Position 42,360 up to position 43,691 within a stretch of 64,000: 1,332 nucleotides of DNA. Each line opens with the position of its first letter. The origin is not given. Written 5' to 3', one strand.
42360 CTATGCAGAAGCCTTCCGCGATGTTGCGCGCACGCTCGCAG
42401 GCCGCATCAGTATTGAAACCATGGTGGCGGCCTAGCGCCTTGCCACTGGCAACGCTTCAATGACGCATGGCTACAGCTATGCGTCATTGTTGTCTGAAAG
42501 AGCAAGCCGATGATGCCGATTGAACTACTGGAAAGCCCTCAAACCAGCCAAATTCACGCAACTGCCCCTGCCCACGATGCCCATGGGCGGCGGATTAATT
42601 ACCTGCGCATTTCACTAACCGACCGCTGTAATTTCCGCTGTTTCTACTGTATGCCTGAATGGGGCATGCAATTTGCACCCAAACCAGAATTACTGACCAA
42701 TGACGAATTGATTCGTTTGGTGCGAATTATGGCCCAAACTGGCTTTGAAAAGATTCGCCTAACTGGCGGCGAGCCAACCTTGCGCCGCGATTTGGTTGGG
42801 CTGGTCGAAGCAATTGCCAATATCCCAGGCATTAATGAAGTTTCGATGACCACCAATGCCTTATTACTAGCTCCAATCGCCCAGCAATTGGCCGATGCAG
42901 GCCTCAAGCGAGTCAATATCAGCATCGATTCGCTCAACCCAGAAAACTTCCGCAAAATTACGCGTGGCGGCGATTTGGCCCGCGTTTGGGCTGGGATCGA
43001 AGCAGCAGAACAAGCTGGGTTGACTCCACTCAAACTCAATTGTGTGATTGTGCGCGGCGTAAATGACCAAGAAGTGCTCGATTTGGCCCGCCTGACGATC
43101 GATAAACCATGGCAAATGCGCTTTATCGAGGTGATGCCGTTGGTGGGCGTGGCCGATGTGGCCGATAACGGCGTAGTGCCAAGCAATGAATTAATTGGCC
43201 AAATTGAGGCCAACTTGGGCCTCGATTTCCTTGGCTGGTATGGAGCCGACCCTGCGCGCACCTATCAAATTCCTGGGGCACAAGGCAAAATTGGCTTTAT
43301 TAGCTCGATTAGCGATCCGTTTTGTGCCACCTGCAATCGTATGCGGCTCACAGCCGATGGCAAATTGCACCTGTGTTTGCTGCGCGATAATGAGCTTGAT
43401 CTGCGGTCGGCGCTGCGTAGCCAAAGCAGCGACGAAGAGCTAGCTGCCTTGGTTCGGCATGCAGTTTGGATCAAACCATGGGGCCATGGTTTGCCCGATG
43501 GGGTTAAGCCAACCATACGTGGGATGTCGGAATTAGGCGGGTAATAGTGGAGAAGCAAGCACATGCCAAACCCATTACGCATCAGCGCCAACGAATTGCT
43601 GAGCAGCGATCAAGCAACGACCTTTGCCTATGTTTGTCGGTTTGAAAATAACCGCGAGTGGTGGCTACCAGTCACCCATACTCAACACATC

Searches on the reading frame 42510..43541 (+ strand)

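Call 73: search_protein_families(library=pfam, proteins=[window:42510-43541:+], max_evalue=0.00001)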
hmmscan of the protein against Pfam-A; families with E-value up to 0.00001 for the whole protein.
window:42510-43541:+ (344 aa): 2 families
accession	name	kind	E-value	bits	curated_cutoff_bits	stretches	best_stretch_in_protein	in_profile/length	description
PF04055.27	Radical_SAM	-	4.5e-37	128.2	29.5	1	34-195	1-165/166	Radical SAM superfamily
PF06463.18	Mob_synth_C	-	6.9e-36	123.5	37.4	1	202-326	2-126/128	Molybdenum Cofactor Synthesis C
